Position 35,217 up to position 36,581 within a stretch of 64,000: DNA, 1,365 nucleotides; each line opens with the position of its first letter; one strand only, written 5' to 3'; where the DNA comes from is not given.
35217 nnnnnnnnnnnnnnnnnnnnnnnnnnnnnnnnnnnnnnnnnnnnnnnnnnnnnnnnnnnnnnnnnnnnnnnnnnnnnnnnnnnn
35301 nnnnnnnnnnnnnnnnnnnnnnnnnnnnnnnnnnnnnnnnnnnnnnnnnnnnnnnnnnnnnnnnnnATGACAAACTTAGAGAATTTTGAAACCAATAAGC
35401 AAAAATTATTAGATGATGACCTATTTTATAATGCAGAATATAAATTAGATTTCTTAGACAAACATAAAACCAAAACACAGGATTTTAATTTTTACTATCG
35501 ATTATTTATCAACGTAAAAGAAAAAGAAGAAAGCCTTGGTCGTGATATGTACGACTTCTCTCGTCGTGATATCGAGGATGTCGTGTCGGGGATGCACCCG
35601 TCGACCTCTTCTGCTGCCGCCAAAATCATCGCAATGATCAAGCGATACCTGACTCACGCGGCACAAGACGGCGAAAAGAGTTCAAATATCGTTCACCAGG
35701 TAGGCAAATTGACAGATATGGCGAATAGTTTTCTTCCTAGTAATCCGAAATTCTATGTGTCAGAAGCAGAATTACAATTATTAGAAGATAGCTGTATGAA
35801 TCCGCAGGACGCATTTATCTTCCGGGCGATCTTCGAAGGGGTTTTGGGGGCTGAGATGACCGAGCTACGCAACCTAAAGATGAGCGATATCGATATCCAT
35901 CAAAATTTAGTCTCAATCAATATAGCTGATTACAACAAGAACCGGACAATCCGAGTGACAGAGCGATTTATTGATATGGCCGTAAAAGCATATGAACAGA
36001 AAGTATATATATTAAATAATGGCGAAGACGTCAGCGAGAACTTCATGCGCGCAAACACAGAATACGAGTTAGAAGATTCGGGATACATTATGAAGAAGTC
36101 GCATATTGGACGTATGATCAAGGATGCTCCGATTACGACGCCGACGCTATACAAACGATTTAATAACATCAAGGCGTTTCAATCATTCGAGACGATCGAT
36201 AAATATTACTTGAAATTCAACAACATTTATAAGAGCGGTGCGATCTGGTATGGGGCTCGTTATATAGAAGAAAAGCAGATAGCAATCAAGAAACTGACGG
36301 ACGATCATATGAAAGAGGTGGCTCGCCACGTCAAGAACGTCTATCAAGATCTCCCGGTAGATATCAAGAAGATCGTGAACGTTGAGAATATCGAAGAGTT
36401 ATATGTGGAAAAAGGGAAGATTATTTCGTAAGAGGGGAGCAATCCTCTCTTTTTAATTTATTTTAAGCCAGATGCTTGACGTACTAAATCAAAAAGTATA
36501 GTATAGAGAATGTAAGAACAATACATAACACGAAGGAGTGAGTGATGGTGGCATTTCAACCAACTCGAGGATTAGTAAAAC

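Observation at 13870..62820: A recurrent plus-strand motif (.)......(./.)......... marks about 16 intergenic sites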

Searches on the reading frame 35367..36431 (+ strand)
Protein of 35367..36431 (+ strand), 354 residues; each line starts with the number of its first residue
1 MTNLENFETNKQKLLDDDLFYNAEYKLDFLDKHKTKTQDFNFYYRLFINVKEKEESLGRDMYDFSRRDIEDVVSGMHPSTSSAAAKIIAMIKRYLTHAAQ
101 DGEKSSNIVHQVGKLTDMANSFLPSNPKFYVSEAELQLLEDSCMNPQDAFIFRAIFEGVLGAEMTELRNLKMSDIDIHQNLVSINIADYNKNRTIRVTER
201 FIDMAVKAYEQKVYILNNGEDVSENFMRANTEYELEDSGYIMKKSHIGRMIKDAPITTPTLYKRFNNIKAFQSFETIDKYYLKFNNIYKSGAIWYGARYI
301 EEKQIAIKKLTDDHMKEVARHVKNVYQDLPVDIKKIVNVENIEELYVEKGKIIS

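Call 9: search_protein_families(library=pfam, proteins=[window:35367-36431:+])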
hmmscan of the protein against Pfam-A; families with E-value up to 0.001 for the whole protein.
window:35367-36431:+ (354 aa): 1 family
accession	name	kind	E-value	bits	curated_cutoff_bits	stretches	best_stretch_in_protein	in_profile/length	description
PF22822.1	MrpR_N_CB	-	8.3e-16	58.9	27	1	20-98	1-77/79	MrpR, N-terminal core-binding domain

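Call 16: search_dna_similar(query=window:35367-36431:+, collection=phages, mode=protein, max_rows=30)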
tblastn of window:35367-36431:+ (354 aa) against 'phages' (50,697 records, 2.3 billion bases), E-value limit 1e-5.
Records with a match: 62; places in all: 62; records where one place covers at least 80% of the query: 43.
Best place of each record, by identity: <60% 62.
By first word of the organism name: Bacillus 46; Staphylococcus 4; Clostridium 3; Geobacillus 2; Brevibacillus 2; Mammaliicoccus 2; Alicyclobacillus 1; Psychrobacillus 1; Clostridioides 1.
By host as written in the record: Bacillus anthracis Sterne 10; Bacillus anthracis 7; Bacillus cereus 6; Bacillus subtilis 5; Bacillus subtilis subsp. subtilis str. 168 5; Bacillus subtilis BEST7003 4; - 2; Brevibacillus laterosporus 2; and 17 more.
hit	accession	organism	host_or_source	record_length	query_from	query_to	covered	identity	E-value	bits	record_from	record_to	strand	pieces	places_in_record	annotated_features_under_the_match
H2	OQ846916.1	Alicyclobacillus phage KKP_3916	Alicyclobacillus acidoterrestris strain ...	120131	20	350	94%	27.5%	1e-24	110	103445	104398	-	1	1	hypothetical protein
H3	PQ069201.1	Bacillus phage C30-3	Bacillus sp. C30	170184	43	346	86%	29.8%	4e-21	100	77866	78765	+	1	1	record has no annotation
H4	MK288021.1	Bacillus phage pW2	Bacillus cereus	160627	43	346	86%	29.8%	2e-19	96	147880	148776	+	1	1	DNA breaking-rejoining enzyme/site-specific recombinase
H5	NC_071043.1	Bacillus phage pW2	Bacillus cereus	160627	43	346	86%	29.8%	2e-19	96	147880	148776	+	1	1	integrase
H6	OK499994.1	Bacillus phage vB_BanS_Skywalker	Bacillus anthracis Sterne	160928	16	319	86%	29.3%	2e-21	101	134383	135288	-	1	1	tyrosine recombinase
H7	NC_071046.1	Bacillus phage vB_BanS_Skywalker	Bacillus anthracis Sterne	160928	16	319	86%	29.3%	2e-21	101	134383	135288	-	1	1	integrase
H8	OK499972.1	Bacillus phage vB_BanS_Chewbecca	Bacillus anthracis Sterne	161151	16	319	86%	29.3%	2e-21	101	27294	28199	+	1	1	hypothetical protein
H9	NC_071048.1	Bacillus phage vB_BanS_Chewbecca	Bacillus anthracis Sterne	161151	16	319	86%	29.3%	2e-21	101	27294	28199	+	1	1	integrase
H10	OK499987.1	Bacillus phage vB_BanS_MrDarsey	Bacillus anthracis Sterne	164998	16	319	86%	29.3%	2e-21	101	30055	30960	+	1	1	DNA breaking-rejoining enzyme/site-specific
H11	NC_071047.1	Bacillus phage vB_BanS_MrDarsey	Bacillus anthracis Sterne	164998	16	319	86%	29.3%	2e-21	101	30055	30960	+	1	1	integrase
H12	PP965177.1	Bacillus phage KoopaTroopa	Bacillus thuringiensis serovar kurstaki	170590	16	319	86%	29.3%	2e-21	101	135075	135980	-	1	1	integrase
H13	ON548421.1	Bacillus phage vB_BanS-Thrax5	Bacillus anthracis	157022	43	346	86%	29.1%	1e-19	96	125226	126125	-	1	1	site-specific tyrosine recombinase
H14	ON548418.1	Bacillus phage vB_BanS-Thrax2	Bacillus anthracis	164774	16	319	86%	28.7%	2e-20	99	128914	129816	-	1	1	site-specific tyrosine recombinase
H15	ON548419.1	Bacillus phage vB_BanS-Thrax3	Bacillus anthracis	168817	43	346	86%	28.5%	6e-22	103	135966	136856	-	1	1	site-specific tyrosine recombinase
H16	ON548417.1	Bacillus phage vB_BanS-Thrax1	Bacillus anthracis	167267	43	346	86%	28.5%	6e-22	102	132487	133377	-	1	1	site-specific tyrosine recombinase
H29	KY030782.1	Bacillus phage phi3T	Bacillus subtilis str. 168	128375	20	352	94%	25.7%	2e-12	74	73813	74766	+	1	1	hypothetical protein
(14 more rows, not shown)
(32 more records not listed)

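Call 28: find_related_loci(query=window:35367-36431:+, collection=genome_contigs, flank=10000)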
Query window:35367-36431:+ (354 aa) in genome_contigs; peptide patterns used: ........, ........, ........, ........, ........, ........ (x = any residue, [..] = any of these).
116 stretches matched a pattern, but none encodes a relative of the query by tblastn (E <= 1e-3).

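Call 29: find_related_loci(query=window:35367-36431:+, collection=viral_contigs, flank=10000)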
Query window:35367-36431:+ (354 aa) in viral_contigs; peptide patterns used: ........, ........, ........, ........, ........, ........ (x = any residue, [..] = any of these).
14 stretches matched a pattern, but none encodes a relative of the query by tblastn (E <= 1e-3).

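Call 30: find_encoding_contigs(protein=window:35367-36431:+, flank=10000, max_places=6)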
Protein window:35367-36431:+ (354 aa): no gene with exactly this product is on record in the collection.

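Call 31: find_homologous_proteins(query=window:35367-36431:+, max_evalue=0.00001)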
Query window:35367-36431:+ (354 aa): 6 proteins with E <= 0.00001 among 1627 candidates.
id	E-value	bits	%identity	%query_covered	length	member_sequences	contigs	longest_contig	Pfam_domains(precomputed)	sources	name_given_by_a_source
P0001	6.1e-230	780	100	100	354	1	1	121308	PF22822.2,PF22823.3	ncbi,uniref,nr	ncbi:hypothetical protein EVJ32_04715 [Exiguobacterium sp. SH5S4]|uniref:phage lytic cycle repressor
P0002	3.1e-191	653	83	99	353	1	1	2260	PF22822.2,PF22823.3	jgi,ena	-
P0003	1.9e-175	601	76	100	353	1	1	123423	PF22822.2,PF22823.3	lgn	-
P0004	5.0e-134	465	61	100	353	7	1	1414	PF22822.2,PF22823.3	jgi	-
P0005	5.4e-133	461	61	99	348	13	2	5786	PF22822.2,PF22823.3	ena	-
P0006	3.4e-29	120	31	73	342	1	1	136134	PF22822.2,PF00589.28,PF22823.3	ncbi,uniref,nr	ncbi:hypothetical protein EDM57_04750 [Brevibacillus gelatini]|uniref:Integrase n=1 Tax=Brevibacillu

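Call 32: find_encoding_contigs(protein=P0003, flank=10000, max_places=4)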
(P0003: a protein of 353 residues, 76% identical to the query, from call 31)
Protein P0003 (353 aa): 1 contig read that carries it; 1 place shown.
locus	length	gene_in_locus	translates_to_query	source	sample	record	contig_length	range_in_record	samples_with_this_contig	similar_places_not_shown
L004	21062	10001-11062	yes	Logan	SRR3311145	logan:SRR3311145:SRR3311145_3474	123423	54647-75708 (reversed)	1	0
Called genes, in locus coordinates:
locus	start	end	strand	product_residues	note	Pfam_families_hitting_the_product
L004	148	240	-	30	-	-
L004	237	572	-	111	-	-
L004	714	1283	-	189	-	-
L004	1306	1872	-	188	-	-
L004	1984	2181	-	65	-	-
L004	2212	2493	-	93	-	-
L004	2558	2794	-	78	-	-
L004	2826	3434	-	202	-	-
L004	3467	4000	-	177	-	-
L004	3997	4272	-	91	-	-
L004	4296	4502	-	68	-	-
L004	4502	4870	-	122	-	-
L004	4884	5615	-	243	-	PF07498:Rho_N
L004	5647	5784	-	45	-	-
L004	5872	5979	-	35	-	-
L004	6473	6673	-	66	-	PF12728:HTH_17 (weak)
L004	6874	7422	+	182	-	-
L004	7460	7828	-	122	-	-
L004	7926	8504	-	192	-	-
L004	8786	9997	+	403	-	PF14072:DndB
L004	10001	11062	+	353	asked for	PF22822:MrpR_N_CB, PF22823:MrpR_C_cat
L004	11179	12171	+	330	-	PF27337:YorF (weak)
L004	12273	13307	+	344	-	PF13479:AAA_24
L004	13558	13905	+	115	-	-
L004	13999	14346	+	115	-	PF15619:Lebercilin (weak)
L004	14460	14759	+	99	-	PF06725:3D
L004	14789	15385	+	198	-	PF26927:Phage_SPbeta_YorH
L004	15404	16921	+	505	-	-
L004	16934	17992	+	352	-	PF13155:Toprim_2 (weak)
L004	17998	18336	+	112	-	-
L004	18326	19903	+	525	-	PF01368:DHH, PF02272:DHHA1 (faint), PF17768:RecJ_OB (faint)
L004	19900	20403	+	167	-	PF00383:dCMP_cyt_deam_1, PF14437:MafB19-deam, PF14439:Bd3614-deam (weak)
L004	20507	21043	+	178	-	-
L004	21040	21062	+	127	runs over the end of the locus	-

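Call 33: find_encoding_contigs(protein=P0001, flank=10000, max_places=4)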
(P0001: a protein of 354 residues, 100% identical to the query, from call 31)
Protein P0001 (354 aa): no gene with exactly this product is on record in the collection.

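Call 37: search_solved_structures(query=window:35367-36431:+, max_evalue=0.01, show_alignments=1)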
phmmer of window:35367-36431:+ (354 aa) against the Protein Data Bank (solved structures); distinct sequences matched with E-value up to 0.01: 5.
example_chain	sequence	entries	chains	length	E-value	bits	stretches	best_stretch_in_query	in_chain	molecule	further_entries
9rd5_H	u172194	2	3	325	4.8e-16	62.1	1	20-352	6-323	Core-binding (CB) domain-containing protein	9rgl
8a0a_A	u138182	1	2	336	2.6e-10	43.2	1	21-349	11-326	Bacillus subtilis SPbeta prophage master regulator MrpR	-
8bj6_A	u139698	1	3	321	3.1e-10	43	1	21-348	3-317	SPbeta prophage-derived uncharacterized protein YopR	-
8bjv_A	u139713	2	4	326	3.2e-10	42.9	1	21-349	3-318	SPbeta prophage-derived uncharacterized protein YopR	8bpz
5hxy_A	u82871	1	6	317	0.0031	20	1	123-203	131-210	Tyrosine recombinase XerA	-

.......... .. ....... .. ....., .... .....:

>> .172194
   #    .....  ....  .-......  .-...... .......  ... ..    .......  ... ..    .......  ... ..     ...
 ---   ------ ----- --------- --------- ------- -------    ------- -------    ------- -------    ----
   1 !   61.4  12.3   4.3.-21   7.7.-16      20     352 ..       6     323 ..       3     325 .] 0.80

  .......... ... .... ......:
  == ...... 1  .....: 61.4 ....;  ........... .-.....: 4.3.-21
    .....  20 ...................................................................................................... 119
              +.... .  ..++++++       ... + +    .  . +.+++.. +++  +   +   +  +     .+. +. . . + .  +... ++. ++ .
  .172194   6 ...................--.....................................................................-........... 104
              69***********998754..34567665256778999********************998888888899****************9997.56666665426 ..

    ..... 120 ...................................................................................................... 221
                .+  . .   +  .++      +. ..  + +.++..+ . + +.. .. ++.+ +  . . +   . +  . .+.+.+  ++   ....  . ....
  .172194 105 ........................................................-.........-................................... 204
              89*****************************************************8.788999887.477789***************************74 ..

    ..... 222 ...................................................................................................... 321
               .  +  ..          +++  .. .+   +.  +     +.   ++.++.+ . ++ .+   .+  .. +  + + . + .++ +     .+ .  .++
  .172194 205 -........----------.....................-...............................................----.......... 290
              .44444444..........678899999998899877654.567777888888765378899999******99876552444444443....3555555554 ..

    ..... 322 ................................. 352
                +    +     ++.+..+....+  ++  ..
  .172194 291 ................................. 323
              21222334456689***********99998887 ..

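Call 38: search_protein_families(library=pfam, proteins=[window:35367-36431:+], max_evalue=0.01)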
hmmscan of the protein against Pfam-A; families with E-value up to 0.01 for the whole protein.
window:35367-36431:+ (354 aa): 2 families
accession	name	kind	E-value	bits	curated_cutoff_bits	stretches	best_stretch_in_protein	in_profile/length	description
PF22822.1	MrpR_N_CB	-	8.3e-16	58.9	27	1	20-98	1-77/79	MrpR, N-terminal core-binding domain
PF22823.1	MrpR_C_cat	-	0.0018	18.5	27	1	130-348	1-209/213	MrpR, C-terminal catalytic domain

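Call 44: find_encoding_contigs(protein=P0005, flank=10000, max_places=3)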
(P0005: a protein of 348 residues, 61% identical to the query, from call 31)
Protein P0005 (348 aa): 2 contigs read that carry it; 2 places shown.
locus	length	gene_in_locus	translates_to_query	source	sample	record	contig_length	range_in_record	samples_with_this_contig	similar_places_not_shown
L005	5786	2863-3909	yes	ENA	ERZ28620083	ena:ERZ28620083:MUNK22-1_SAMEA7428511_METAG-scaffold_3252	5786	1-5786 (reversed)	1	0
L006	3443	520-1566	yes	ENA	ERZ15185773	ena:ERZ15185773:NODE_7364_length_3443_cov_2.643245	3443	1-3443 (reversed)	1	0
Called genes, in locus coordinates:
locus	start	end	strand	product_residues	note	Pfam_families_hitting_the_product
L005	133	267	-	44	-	-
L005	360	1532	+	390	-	PF12323:HTH_OrfB_IS605, PF01385:OrfB_IS605, PF07282:Cas12f1-like_TNB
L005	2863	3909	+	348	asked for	PF22822:MrpR_N_CB, PF22823:MrpR_C_cat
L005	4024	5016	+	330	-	-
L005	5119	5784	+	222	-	?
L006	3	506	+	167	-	?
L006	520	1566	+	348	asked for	PF22822:MrpR_N_CB, PF22823:MrpR_C_cat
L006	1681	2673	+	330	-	-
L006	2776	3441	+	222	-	?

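Call 45: find_encoding_contigs(protein=P0006, flank=10000, max_places=2)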
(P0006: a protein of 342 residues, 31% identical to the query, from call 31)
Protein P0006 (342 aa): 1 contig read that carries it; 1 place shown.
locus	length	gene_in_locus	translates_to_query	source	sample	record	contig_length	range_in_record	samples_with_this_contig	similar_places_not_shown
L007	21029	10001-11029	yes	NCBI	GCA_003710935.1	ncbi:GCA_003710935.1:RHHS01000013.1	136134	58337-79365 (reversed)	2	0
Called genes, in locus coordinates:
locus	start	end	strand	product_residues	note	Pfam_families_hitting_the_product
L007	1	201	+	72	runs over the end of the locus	-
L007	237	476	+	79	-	-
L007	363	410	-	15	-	-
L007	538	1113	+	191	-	-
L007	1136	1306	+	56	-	-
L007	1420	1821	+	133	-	PF01797:Y1_Tnp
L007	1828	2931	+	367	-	PF12323:HTH_OrfB_IS605, PF01385:OrfB_IS605, PF07282:Cas12f1-like_TNB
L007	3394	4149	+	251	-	-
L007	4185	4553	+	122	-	-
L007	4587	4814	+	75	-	-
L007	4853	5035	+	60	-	-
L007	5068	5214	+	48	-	-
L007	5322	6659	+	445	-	PF01381:HTH_3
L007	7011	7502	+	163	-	-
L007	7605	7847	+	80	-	-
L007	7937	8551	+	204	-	PF18780:HNH_repeat (weak)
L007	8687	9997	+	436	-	PF14072:DndB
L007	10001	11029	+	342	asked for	PF22822:MrpR_N_CB, PF00589:Phage_integrase (weak), PF22823:MrpR_C_cat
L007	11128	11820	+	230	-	-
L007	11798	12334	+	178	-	PF04647:AgrB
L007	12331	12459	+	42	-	-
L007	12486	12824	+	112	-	PF04397:LytTR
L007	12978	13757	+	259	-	PF00072:Response_reg, PF04397:LytTR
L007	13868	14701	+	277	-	PF02518:HATPase_c, PF14501:HATPase_c_5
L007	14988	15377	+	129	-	-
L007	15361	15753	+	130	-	PF26325:YhjD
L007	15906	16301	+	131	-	-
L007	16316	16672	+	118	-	-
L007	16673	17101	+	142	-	-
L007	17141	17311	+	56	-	-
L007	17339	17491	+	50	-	-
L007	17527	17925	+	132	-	-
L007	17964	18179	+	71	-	-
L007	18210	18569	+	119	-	-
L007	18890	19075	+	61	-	-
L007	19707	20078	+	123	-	PF00383:dCMP_cyt_deam_1 (weak)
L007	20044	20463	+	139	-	-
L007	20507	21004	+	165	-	-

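Call 67: get_annotated_region(hit=H29, flank=20000)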
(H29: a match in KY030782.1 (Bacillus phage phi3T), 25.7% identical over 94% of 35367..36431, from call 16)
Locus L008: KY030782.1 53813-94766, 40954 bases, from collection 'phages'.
description: Bacillus phage phi3T, complete genome.
organism: Bacillus phage phi3T (NCBI taxid 10736)
taxonomy: Viruses; Duplodnaviria; Heunggongvirae; Uroviricota; Caudoviricetes; Spbetavirus
host: Bacillus subtilis str. 168; source: -; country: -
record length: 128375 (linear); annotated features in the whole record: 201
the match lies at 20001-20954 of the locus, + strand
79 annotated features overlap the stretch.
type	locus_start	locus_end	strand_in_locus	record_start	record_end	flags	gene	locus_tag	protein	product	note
CDS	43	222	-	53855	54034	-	-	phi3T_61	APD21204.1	hypothetical protein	phi3T_61; similar to SPbeta: NP_046616.1_64|yonP|hypothetical_protein, eval 2E-23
CDS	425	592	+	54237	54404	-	-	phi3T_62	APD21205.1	hypothetical protein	phi3T_62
CDS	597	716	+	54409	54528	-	-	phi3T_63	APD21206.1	hypothetical protein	phi3T_63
CDS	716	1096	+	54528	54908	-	-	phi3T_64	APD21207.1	hypothetical protein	phi3T_64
CDS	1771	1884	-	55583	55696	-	-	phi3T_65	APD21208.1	hypothetical protein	phi3T_65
CDS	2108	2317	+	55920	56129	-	-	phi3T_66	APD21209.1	hypothetical protein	phi3T_66; similar to SPbeta: NP_046619.1_67|yonT|hypothetical_protein, eval 1E-15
CDS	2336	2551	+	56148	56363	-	-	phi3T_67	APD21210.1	hypothetical protein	phi3T_67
CDS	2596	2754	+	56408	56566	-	-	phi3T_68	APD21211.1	hypothetical protein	phi3T_68; similar to SPbeta: NP_046620.1_68|yonU|hypothetical_protein, eval 3E-27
CDS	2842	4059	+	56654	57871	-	-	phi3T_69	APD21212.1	hypothetical protein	phi3T_69; similar to SPbeta: NP_046621.1_69|yonV|hypothetical_protein, eval 2E-140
CDS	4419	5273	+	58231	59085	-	-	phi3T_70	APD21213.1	hypothetical protein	phi3T_70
CDS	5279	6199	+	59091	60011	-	-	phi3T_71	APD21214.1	hypothetical protein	phi3T_71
CDS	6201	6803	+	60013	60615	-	-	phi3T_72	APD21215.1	hypothetical protein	phi3T_72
CDS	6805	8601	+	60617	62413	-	-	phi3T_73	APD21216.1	superfamily I DNA and RNA helicase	phi3T_73; COG0210, UvrD, Superfamily I DNA and RNA helicase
CDS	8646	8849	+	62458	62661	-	-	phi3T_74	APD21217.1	hypothetical protein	phi3T_74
CDS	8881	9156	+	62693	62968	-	-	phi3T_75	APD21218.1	hypothetical protein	phi3T_75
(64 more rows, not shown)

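Call 82: predict_structure(alignment_id=A2)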
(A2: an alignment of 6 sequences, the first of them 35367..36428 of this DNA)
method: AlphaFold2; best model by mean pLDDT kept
length: 354 residues; sequences in the alignment: 6
mean_pLDDT: 66.8   pTM: 0.49
mean pLDDT of the five models: 66.8, 65.9, 64.8, 62.8, 62.4
residues with pLDDT >= 90: 2; 70-90: 183; 50-70: 94; < 50: 75
segments of 3 or more residues with pLDDT < 50: 1-13, 217-238, 244-249, 255-283, 352-354
pLDDT, mean of each block of 10 residues (from residue 1): 37 58 85 76 81 88 89 73 71 86 73 74 57 64 70 71 65 77 68 77 82 55 32 40 47 47 44 39 58 81 79 86 76 77 65 40
secondary structure, 60 per line:
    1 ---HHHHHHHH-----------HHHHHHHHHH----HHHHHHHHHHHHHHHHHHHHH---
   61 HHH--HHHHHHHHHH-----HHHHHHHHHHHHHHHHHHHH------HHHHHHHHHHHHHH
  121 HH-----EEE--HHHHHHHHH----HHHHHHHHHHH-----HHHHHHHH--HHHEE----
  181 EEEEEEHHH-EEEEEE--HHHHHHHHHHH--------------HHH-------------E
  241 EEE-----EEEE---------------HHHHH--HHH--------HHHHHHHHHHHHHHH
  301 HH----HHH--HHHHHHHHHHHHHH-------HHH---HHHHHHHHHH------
elements in order: H4-11 H23-32 H37-57 H66-75 H81-100 H107-122 E128-130 H133-141 H146-156 H162-169 E181-186 E191-196 H199-209 E240-243 E249-252 H268-272 H286-302 H312-325 H339-348

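Call 84: fold_search(model_id=the predicted structure, library=pdb)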
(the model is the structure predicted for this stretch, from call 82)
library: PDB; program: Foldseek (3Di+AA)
matches with E <= 10: 95; with E <= 0.001: 12
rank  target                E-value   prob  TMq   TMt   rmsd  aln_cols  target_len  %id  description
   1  9rgl_G                3.3e-12  1.00  0.31  0.35  23.9       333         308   22  Crystal structure of the SroF-Sar complex, repressor and antirepressor of phage phi3T. (released 2026-01-14)
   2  9rd5_H                3.3e-12  1.00  0.30  0.33  22.5       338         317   23  Phi3T SroF bound to DNA (released 2026-01-14)
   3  8bpz                  1.3e-10  1.00  0.27  0.30  21.9       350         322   17  Crystal structure of YopR (released 2023-11-29)
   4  8a0a_A                2.1e-10  1.00  0.28  0.30  22.4       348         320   18  Bacillus subtilis SPbeta prophage master regulator MrpR (released 2023-06-14)
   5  8bj6_C                3.0e-10  1.00  0.27  0.30  22.1       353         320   18  Crystal structure of YopR (released 2023-11-15)
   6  8bj6_A                4.5e-10  1.00  0.28  0.30  22.3       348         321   18  Crystal structure of YopR (released 2023-11-15)
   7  9rgl_A                8.6e-09  1.00  0.27  0.32  24.4       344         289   20  Crystal structure of the SroF-Sar complex, repressor and antirepressor of phage phi3T. (released 2026-01-14)
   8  5hxy_A                1.6e-05  1.00  0.23  0.28  22.2       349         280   13  Crystal structure of XerA recombinase (released 2017-02-01)
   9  5hxy_D                1.7e-05  1.00  0.26  0.31  21.6       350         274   12  Crystal structure of XerA recombinase (released 2017-02-01)
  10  2a3v_A                1.8e-04  0.98  0.19  0.21  21.8       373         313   12  Structural basis for broad DNA-specificity in integron recombination (released 2006-05-02)
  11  4a8e                  2.0e-04  1.00  0.19  0.25  22.4       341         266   13  The structure of a dimeric Xer recombinase from archaea (released 2012-12-05)
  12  2a3v_C                3.2e-04  0.97  0.19  0.20  21.2       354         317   12  Structural basis for broad DNA-specificity in integron recombination (released 2006-05-02)
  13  2a3v_B                1.7e-03  0.87  0.19  0.21  22.5       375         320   12  Structural basis for broad DNA-specificity in integron recombination (released 2006-05-02)
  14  5vfz                  2.6e-03  1.00  0.33  0.38  18.0       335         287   12  Integrase from mycobacterium phage Brujita (released 2018-04-18)
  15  6emz_A                3.0e-02  0.54  0.20  0.22  23.2       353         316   12  Structure of the Tn1549 transposon Integrase (aa 82-397, R225K) in complex with circular intermediate DNA (CI5-DNA) (released 2018-04-04)
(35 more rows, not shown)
